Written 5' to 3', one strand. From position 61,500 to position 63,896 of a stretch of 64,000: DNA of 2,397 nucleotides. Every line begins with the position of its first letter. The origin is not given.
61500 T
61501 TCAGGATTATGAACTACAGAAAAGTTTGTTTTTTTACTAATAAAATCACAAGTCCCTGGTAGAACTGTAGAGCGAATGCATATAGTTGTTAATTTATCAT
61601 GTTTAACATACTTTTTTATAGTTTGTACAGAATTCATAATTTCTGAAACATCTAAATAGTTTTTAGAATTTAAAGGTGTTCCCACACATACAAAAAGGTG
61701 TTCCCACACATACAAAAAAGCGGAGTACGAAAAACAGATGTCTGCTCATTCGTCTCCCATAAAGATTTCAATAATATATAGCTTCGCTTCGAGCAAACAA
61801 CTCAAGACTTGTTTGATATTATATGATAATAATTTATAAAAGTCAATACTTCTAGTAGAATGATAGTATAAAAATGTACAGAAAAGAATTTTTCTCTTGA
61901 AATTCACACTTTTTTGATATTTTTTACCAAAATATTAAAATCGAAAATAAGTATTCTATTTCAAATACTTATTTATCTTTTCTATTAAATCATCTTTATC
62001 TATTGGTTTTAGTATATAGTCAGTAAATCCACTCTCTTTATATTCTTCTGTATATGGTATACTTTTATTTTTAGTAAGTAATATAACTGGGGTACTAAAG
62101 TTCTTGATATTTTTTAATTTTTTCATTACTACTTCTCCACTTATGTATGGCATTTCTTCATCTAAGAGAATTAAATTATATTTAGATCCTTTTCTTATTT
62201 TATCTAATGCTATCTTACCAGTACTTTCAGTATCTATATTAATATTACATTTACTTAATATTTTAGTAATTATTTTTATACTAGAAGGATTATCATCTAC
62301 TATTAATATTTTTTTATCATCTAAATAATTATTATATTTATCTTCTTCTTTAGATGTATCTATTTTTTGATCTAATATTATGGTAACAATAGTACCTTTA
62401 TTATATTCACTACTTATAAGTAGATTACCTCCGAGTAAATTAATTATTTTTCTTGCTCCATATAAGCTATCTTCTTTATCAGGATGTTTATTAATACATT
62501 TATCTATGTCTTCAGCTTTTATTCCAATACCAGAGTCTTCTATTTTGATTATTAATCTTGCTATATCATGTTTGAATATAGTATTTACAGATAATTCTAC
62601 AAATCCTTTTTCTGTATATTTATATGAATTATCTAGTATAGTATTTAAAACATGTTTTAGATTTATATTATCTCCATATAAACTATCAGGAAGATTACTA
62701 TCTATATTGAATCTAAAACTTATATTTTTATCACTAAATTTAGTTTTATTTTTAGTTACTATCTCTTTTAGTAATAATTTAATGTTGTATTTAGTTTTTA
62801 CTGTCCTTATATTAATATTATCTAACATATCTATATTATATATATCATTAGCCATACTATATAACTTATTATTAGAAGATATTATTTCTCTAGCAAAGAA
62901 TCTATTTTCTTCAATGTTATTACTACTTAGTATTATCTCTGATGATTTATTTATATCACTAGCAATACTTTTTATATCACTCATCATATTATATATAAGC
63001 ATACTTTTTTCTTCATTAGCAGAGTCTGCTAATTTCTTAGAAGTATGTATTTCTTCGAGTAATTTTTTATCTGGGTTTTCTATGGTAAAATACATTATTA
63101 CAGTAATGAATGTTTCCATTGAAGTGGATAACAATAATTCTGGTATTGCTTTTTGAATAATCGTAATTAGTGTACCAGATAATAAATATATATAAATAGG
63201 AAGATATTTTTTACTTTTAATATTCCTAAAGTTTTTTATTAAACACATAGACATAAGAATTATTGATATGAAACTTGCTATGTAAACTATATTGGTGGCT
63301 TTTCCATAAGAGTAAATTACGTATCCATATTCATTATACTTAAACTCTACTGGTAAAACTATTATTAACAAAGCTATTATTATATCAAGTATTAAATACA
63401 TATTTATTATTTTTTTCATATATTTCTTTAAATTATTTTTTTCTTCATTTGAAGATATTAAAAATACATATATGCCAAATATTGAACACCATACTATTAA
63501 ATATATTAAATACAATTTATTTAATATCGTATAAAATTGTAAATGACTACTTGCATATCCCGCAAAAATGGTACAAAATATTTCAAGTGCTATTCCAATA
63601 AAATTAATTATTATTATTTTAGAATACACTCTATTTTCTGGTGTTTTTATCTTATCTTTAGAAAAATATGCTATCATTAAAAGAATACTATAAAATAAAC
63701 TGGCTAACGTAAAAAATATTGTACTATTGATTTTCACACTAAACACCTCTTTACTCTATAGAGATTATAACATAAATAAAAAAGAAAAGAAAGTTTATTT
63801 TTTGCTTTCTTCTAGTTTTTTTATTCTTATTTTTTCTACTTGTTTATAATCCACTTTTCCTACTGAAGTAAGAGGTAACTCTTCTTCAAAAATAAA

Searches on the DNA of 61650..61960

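Call 50: search_rna_families(source=window, start=61650, end=61960, threshold=evalue, max_evalue=10, show_alignments=2)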
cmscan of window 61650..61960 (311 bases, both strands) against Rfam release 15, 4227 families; matches with E-value up to 10: 5.
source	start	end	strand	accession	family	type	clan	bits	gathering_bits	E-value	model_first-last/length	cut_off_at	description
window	61719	61788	+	RF00577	SNORD72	Gene; snRNA; snoRNA; CD-box;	-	23.9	43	0.23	1-80/80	no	Small nucleolar RNA SNORD72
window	61856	61916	+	RF00351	snoR20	Gene; snRNA; snoRNA; CD-box;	-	21.4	43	1.3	1-90/90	no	Small nucleolar RNA R20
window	61868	61926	-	RF00336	snoJ26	Gene; snRNA; snoRNA; CD-box;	-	15.6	50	5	1-147/147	no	Small nucleolar RNA J26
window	61861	61933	+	RF03421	mir-2558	Gene; miRNA;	-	14.4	70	4.9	1-84/84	no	mir-2558 microRNA precursor family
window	61650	61712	+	RF00582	SCARNA14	Gene; snRNA; snoRNA; scaRNA;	-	13.7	40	9.9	27-136/136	5'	Small Cajal body specific RNA 14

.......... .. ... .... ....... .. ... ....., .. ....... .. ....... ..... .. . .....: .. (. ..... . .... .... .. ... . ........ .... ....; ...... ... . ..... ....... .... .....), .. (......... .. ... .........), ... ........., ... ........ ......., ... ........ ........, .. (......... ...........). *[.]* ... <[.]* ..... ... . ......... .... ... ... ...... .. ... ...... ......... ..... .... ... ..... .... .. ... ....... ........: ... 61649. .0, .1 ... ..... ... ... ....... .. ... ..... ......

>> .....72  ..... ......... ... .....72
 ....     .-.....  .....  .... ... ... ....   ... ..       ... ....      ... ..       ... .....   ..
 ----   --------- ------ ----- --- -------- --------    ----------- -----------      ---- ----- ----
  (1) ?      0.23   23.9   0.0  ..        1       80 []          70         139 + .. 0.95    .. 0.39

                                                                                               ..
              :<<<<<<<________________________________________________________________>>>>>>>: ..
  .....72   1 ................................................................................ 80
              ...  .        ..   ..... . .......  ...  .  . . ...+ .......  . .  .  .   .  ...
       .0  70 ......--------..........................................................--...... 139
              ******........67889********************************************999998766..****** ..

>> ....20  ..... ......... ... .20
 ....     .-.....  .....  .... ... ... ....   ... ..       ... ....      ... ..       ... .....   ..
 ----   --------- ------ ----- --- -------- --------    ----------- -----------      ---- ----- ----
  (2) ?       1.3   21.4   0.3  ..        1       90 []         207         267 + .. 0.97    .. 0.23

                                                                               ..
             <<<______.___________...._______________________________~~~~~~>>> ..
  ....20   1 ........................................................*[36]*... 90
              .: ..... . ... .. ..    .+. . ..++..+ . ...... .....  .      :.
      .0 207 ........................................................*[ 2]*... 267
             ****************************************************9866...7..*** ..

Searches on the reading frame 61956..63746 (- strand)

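Call 46: search_protein_families(library=pfam, proteins=[window:61956-63746:-], max_evalue=0.01)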
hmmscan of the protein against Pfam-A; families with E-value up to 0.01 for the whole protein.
window:61956-63746:- (596 aa): 2 families
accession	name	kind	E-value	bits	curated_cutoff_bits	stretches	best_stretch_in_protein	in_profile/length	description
PF00072.30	Response_reg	-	4.4e-22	78.8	30.2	1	480-592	1-111/111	Response regulator receiver domain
PF02518.31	HATPase_c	-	9.8e-13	49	26.4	1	358-460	1-109/111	Histidine kinase-, DNA gyrase B-, and HSP90-like ATPase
